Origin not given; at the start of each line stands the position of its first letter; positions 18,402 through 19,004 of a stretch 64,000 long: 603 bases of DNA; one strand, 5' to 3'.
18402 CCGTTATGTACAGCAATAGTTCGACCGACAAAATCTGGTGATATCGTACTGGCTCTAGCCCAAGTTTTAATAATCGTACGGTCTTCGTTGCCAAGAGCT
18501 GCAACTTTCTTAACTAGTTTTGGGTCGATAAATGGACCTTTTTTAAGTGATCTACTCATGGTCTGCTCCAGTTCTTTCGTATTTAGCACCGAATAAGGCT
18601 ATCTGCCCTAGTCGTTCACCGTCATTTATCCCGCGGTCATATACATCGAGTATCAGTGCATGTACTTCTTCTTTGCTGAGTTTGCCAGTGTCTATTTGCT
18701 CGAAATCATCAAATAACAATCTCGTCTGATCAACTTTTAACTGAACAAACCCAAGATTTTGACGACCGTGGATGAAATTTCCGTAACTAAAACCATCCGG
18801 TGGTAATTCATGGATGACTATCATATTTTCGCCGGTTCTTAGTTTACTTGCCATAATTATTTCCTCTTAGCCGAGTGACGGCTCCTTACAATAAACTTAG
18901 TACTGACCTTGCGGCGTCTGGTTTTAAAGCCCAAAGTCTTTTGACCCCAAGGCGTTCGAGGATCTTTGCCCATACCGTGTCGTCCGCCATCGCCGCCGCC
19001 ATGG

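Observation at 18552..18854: Unknown 100-codon gene wedged into the rplB-rpsS junction of the S10 operon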

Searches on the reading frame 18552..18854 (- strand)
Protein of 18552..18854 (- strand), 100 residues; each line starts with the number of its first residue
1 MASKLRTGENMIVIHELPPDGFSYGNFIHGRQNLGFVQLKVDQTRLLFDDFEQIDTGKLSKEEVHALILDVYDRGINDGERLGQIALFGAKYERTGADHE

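Call 3: search_protein_families(library=pfam, proteins=[window:18552-18854:-], max_evalue=10)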
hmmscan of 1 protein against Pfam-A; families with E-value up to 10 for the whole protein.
window:18552-18854:- (100 aa): 0 families
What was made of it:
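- On EF-hand (PF13499 and related): No Pfam hit at E up to 10 (call 3).
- No Pfam EF-hand model matches, even at E 10 (call 3).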

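Call 4: search_protein_families(library=ncbifam, proteins=[window:18552-18854:-], max_evalue=10)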
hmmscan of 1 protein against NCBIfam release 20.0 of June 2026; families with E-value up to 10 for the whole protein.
window:18552-18854:- (100 aa): 1 family
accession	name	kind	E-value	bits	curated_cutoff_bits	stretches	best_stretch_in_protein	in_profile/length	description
NF040926.1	small_YadW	equivalog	4.8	7.1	33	1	88-93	16-21/21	small protein YadW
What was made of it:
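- On Known ribosomal proteins or ribosome-associated factors: Its only NCBIfam hit is noise (YadW, E 4.8; calls 3, 4).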

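Call 5: search_solved_structures(query=window:18552-18854:-, max_evalue=10)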
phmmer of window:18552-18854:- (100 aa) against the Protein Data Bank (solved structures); distinct sequences matched with E-value up to 10: 1.
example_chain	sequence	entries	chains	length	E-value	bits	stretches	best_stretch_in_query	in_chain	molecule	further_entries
2nco_A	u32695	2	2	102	0.8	13.6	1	37-73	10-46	25 kDa calcium-binding protein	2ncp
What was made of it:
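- A PDB calcium-binding protein scored E 0.8 (call 5).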

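Call 6: find_homologous_proteins(query=window:18552-18854:-, max_evalue=0.001)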
Query window:18552-18854:- (100 aa): 1 proteins with E <= 0.001 among 2 candidates.
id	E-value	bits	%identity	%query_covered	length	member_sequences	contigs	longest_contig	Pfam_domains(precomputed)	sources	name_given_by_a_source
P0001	4.4e-60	218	100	100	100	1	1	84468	-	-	-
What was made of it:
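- Tried and rejected: The word-indexed 5.8-billion-protein search with the ORF alone returned only itself (call 6).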

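Call 7: search_protein_families(library=phrogs, proteins=[window:18552-18854:-], max_evalue=1)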
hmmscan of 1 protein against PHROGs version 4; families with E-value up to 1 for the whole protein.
window:18552-18854:- (100 aa): 2 families
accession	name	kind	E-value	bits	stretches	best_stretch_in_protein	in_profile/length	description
phrog_4503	-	unknown function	0.2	12.4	1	5-44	5-44/50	-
phrog_22563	-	unknown function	0.28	11.7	1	39-85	68-111/179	-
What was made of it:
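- On Toxin-immunity or anti-phage defence components: PHROGs gives only E 0.2-0.28 (call 7).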

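Call 8: search_protein_families(library=padloc, proteins=[window:18552-18854:-], max_evalue=1)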
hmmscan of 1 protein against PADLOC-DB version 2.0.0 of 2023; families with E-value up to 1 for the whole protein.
window:18552-18854:- (100 aa): 0 families
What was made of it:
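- On Toxin-immunity or anti-phage defence components: PADLOC gives 0 hits (call 8).
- Tried and rejected: Pfam, NCBIfam, PHROGs, PADLOC and PDB sequences on the window ORF gave nothing usable (calls 3-8).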

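Call 16: predict_structure(protein=window:18552-18854:-)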
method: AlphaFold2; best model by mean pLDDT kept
length: 100 residues; sequences in the alignment: 1
mean_pLDDT: 52.8   pTM: 0.43
mean pLDDT of the five models: 52.8, 51.4, 50.8, 48.4, 39.0
residues with pLDDT >= 90: 0; 70-90: 0; 50-70: 60; < 50: 40
segments of 3 or more residues with pLDDT < 50: 1-5, 43-50, 81-100
pLDDT, mean of each block of 10 residues (from residue 1): 44 55 64 66 49 58 65 53 39 34
secondary structure, 60 per line:
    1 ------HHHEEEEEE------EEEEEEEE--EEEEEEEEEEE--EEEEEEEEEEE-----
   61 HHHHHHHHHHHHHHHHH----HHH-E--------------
elements in order: E10-15 E22-29 E32-42 E45-55 H61-77

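Call 18: search_protein_representatives(protein=window:18552-18854:-)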
Query: 100 residues. Proteins with E-value up to 0.001 (for the whole library): 3; up to 1e-10: 1; up to 1e-30: 1. The best 3 are listed.
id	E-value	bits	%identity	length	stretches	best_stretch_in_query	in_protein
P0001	1.4e-60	218.1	100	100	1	1-100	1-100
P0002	1.9e-04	38.1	36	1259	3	36-78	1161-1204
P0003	3.7e-04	37.2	32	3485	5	18-77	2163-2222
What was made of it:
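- The protein is an orphan in very large databases (calls 6, 18).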

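Call 21: search_protein_families(library=pfam, proteins=[P0002, P0003], max_evalue=0.01)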
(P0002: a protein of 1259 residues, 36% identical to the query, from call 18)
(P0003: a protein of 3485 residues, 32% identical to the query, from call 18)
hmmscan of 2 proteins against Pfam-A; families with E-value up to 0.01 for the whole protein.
P0002 (1259 aa): 9 families
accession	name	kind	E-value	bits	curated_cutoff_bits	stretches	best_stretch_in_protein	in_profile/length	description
PF13499.12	EF-hand_7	-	4.6e-90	296.4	30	8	260-326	5-66/67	EF-hand domain pair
PF00036.39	EF-hand_1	-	3.6e-60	195.6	25.4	6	402-427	1-26/29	EF hand domain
PF13202.12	EF-hand_5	-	1.1e-50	167.3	25.9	3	405-427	3-25/25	EF hand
PF13405.12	EF-hand_6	-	3.8e-49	160.1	25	1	362-386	3-27/30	EF-hand domain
PF13833.12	EF-hand_8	-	1.3e-24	86.1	28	0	1102-1130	18-47/54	EF-hand domain pair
PF14788.12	EF-hand_10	-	1.6e-14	54.1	27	0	783-807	23-47/50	EF hand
PF10591.15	SPARC_Ca_bdg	-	8.3e-08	33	22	0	110-192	37-110/113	Secreted protein acidic and rich in cysteine Ca binding region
PF00404.24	Dockerin_1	-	2.2e-05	25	22.9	0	401-420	27-46/57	Dockerin type I domain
PF23657.1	DUF7151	-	0.0013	19.1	27.2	0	1075-1088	27-40/46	Domain of unknown function (DUF7151)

P0003 (3485 aa): 8 families
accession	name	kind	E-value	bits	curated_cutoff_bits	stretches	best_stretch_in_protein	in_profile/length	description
PF08216.17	CTNNBL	-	1.9e-15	56.7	27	0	1147-1218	321-393/474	Catenin-beta-like, Arm-motif containing nuclear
PF06949.16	DUF1292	-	1e-11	45.9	24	0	1226-1273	37-73/75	Protein of unknown function (DUF1292)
PF10284.14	Luciferase_3H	-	2e-08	34.7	25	0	756-789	9-42/66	Luciferase helical bundle domain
PF19383.4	DUF5958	-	1.1e-06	29.5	23.6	0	2042-2091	5-57/125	Family of unknown function (DUF5958)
PF01320.23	Colicin_Pyocin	-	5.5e-06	26.8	21.2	0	1165-1199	4-38/82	Colicin immunity protein / pyocin immunity protein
PF00691.25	OmpA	-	5.7e-06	27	27.2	0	2401-2435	6-39/98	OmpA family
PF11520.13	Cren7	-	9.5e-06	25.9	25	0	2275-2295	36-56/58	Chromatin protein Cren7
PF03233.18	Cauli_AT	-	1.6e-05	25.3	24.8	0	3276-3321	61-106/163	Aphid transmission protein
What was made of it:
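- On EF-hand (PF13499 and related): Only marginal hits to repeat proteins (calls 5, 18, 21).
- The exhaustive HMMER search gave marginal hits to a 1259-aa EF-hand repeat protein (E 1.9e-4, summed over 3 stretches; calls 18, 21).
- Tried and rejected: The exhaustive HMMER search of 1.84 billion representatives gave only two marginal hits to long repeat proteins (EF-hand and low-complexity), which I judge spurious (calls 18, 21).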

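Call 24: find_encoding_contigs(protein=P0001, flank=3000, max_places=5)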
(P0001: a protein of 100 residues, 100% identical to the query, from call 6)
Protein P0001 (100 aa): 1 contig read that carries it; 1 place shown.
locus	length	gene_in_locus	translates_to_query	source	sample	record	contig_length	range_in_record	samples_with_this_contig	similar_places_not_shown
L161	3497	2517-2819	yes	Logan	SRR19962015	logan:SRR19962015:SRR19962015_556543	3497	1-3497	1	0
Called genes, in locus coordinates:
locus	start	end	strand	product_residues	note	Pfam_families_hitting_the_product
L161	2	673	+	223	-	?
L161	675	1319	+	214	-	PF00573:Ribosomal_L4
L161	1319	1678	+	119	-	PF00276:Ribosomal_L23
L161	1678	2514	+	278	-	PF00181:Ribosomal_L2_N, PF03947:Ribosomal_L2_C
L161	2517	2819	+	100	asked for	-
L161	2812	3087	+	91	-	PF00203:Ribosomal_S19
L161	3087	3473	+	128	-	PF00237:Ribosomal_L22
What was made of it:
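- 18284..18559 (-): rpsS (uS19), the downstream flank. The true start is the ATG at 18559, not the GTG at 18589 listed by the ORF finder. Call 24 (Pfam Ribosomal_S19).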

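Call 31: find_homologous_proteins(query=A1, max_evalue=0.01)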
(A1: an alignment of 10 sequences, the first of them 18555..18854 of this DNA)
Query A1 (10 sequences) (100 aa, profile of the alignment): 4 proteins with E <= 0.01 among 659 candidates.
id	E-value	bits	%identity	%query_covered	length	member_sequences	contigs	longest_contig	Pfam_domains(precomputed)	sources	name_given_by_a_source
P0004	1.8e-26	111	-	-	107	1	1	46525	-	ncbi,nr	ncbi:MAG: hypothetical protein JWO35_587 [Candidatus Saccharibacteria bacterium]|nr:hypothetical pro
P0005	3.8e-25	106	32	25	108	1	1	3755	-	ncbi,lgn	-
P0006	1.7e-16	79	-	-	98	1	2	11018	-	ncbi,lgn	ncbi:MAG: hypothetical protein WA843_01545 [Candidatus Saccharimonadales bacterium]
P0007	2.9e-14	71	-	-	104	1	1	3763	-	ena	-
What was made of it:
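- Tried and rejected: With a 10-sequence class A alignment it returned only four of the query's own members (call 31).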

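Call 47: search_protein_families(library=pfam, alignment_id=A2, max_evalue=0.1)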
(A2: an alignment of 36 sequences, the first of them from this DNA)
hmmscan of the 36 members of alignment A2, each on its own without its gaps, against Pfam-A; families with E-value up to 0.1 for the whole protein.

A. member 1, seq(100 aa): 0 families

B. families by the number of members that match (of 36 scanned): 2 families
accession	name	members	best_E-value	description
PF21570.3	ArgZ-like_C_2nd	1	0.027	Arginine dihydrolase ArgZ-like, C-terminal, Rossmann fold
PF24005.1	DUF7320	1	0.097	Domain of unknown function (DUF7320)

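Call 48: search_protein_families(library=ncbifam, alignment_id=A2, max_evalue=0.1)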
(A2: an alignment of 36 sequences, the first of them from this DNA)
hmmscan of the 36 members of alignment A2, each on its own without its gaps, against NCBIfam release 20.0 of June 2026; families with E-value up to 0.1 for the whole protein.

A. member 1, seq(100 aa): 0 families

B. families by the number of members that match (of 36 scanned): 3 families
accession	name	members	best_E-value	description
NF003345.0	PRK04358.1-6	1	0.035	hypothetical protein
TIGR04366.1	cupin_WbuC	1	0.061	WbuC family cupin fold metalloprotein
NF011154.0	PRK14560.1-6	1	0.098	putative RNA-binding protein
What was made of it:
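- On Known ribosomal proteins or ribosome-associated factors: No convincing family for any of 36 gap ORFs, best E 0.027 (calls 47, 48).
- No PADLOC, Pfam or PHROGs hit for the window ORF (calls 3, 7, 8), and no Pfam or NCBIfam hit for any of 36 ORFs (calls 47, 48).
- Tried and rejected: Pfam and NCBIfam on 36 gap ORFs also gave nothing (calls 47, 48).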

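Call 53: find_homologous_proteins(query=A3, max_evalue=10)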
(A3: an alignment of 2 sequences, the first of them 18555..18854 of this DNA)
Query A3 (2 sequences) (100 aa, profile of the alignment): 4 proteins with E <= 10 among 12 candidates.
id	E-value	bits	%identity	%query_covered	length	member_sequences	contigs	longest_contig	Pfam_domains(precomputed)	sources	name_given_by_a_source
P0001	1.3e-49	186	100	100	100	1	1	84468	-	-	-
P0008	1.8e-47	179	37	55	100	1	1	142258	-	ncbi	-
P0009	2.1e-27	114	31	45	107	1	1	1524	-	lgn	-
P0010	2.7e-27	113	-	-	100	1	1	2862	-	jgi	-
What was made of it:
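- These families were never found in another genomic context in a 5.8-billion-protein database (calls 6, 31, 53).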

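Call 55: find_encoding_contigs(protein=P0009, flank=3000, max_places=3)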
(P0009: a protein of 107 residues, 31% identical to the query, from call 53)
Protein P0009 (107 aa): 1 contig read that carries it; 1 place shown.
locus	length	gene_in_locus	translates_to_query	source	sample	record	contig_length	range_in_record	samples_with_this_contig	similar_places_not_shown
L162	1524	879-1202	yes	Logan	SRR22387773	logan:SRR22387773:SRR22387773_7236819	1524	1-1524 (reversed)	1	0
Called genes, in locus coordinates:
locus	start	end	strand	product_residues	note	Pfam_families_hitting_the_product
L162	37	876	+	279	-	PF00181:Ribosomal_L2_N, PF03947:Ribosomal_L2_C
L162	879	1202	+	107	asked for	-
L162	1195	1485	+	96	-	PF00203:Ribosomal_S19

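Call 56: find_encoding_contigs(protein=P0010, flank=3000, max_places=3)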
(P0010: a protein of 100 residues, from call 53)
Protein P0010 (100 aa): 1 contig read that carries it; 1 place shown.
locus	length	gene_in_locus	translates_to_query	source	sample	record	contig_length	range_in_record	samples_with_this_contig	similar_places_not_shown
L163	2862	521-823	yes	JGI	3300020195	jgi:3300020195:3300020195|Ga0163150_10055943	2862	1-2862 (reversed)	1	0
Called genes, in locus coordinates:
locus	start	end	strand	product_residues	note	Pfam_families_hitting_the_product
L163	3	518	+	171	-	PF03947:Ribosomal_L2_C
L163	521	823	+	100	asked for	-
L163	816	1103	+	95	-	PF00203:Ribosomal_S19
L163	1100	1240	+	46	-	-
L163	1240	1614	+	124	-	PF00237:Ribosomal_L22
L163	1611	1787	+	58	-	-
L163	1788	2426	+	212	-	PF07650:KH_2, PF00189:Ribosomal_S3_C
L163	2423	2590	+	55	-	-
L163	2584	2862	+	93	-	?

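Call 68: predict_structure(alignment_id=A4)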
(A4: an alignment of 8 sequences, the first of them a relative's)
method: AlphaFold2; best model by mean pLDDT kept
length: 100 residues; sequences in the alignment: 8
mean_pLDDT: 43.1   pTM: 0.31
mean pLDDT of the five models: 43.1, 42.1, 41.1, 40.3, 39.9
residues with pLDDT >= 90: 0; 70-90: 0; 50-70: 22; < 50: 78
segments of 3 or more residues with pLDDT < 50: 1-29, 31-53, 75-100
pLDDT, mean of each block of 10 residues (from residue 1): 39 42 41 39 41 53 62 50 37 28
secondary structure, 60 per line:
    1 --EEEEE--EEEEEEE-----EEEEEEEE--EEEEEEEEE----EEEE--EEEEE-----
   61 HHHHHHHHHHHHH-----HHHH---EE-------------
elements in order: E3-7 E10-16 E22-29 E32-40 E45-48 E51-55 H61-73 H79-82
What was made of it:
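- AlphaFold gives no confident fold: pLDDT 52.8 from the single sequence and 43.1 with an 8-sequence alignment (calls 16, 68). AlphaFold finds no fold (calls 16, 68).
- Tried and rejected: Neither is usable (calls 16, 68).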

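Call 73: fold_search(model_id=the predicted structure, library=pdb)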
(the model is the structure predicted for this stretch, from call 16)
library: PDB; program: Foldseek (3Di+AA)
matches with E <= 10: 696; with E <= 0.001: 0
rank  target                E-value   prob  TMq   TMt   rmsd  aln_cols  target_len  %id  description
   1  3pp9_A                2.2e-01  0.33  0.32  0.21  13.6       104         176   10  1.6 Angstrom resolution crystal structure of putative streptothricin acetyltransferase from Bacillus anthracis str. Am (released 2011-01-12)
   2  1t6d_B                3.7e-01  0.25  0.27  0.11  11.9        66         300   17  MIRAS phasing of the Aquifex aeolicus Ppx/GppA phosphatase: crystal structure of the type II variant (released 2004-08-03)
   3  1s5k_A                3.9e-01  0.41  0.34  0.25   6.2        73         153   19  Aminoglycoside N-Acetyltransferase AAC(6')-Iy in Complex with CoA and N-terminal His(6)-tag (crystal form 1) (released 2004-05-18)
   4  2j4r_A                3.9e-01  0.21  0.25  0.10  12.3        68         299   18  Structural Study of the Aquifex aeolicus PPX-GPPA enzyme (released 2007-10-16)
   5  1t6d_A                3.9e-01  0.21  0.25  0.10  12.0        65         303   17  MIRAS phasing of the Aquifex aeolicus Ppx/GppA phosphatase: crystal structure of the type II variant (released 2004-08-03)
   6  5hmn_C                4.2e-01  0.30  0.35  0.25  14.8       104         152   14  Crystal structure of an aminoglycoside acetyltransferase HMB0005 from an uncultured soil metagenomic sample, unknown a (released 2016-02-17)
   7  8ssm_D                4.7e-01  0.28  0.38  0.41   6.8        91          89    9  Citrobacter rodentium contact dependent growth inhibition (CDI) toxin (CdiA-CT) and immunity (CdiI) complex (released 2024-05-15)
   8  3fix_A                5.0e-01  0.38  0.34  0.24   4.2        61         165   11  Crystal structure of a putative n-acetyltransferase (ta0374) from thermoplasma acidophilum (released 2009-01-13)
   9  8iym_C                5.0e-01  0.23  0.31  0.23   4.9        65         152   18  Crystal structure of a protein acetyltransferase, HP0935 (released 2024-04-10)
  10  3pp9_C                5.0e-01  0.20  0.31  0.21  11.0       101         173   13  1.6 Angstrom resolution crystal structure of putative streptothricin acetyltransferase from Bacillus anthracis str. Am (released 2011-01-12)
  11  8ssm_C                5.7e-01  0.25  0.37  0.40   6.8        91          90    9  Citrobacter rodentium contact dependent growth inhibition (CDI) toxin (CdiA-CT) and immunity (CdiI) complex (released 2024-05-15)
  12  1t6c                  6.4e-01  0.18  0.26  0.10  11.9        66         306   17  Structural characterization of the Ppx/GppA protein family: crystal structure of the Aquifex aeolicus family member (released 2004-08-03)
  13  5hmn_A                7.7e-01  0.20  0.34  0.24  14.8       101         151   14  Crystal structure of an aminoglycoside acetyltransferase HMB0005 from an uncultured soil metagenomic sample, unknown a (released 2016-02-17)
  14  3pp9_B                7.7e-01  0.18  0.33  0.21  13.4        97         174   11  1.6 Angstrom resolution crystal structure of putative streptothricin acetyltransferase from Bacillus anthracis str. Am (released 2011-01-12)
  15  3klg_A                7.7e-01  0.09  0.25  0.07  10.1        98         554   12  Crystal structure of AZT-resistant HIV-1 Reverse Transcriptase crosslinked to pre-translocation AZTMP-Terminated DNA ( (released 2010-09-22)
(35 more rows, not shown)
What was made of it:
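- Tried and rejected: Foldseek against PDB on the better model gave a best E of 0.22, which is noise (call 73).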
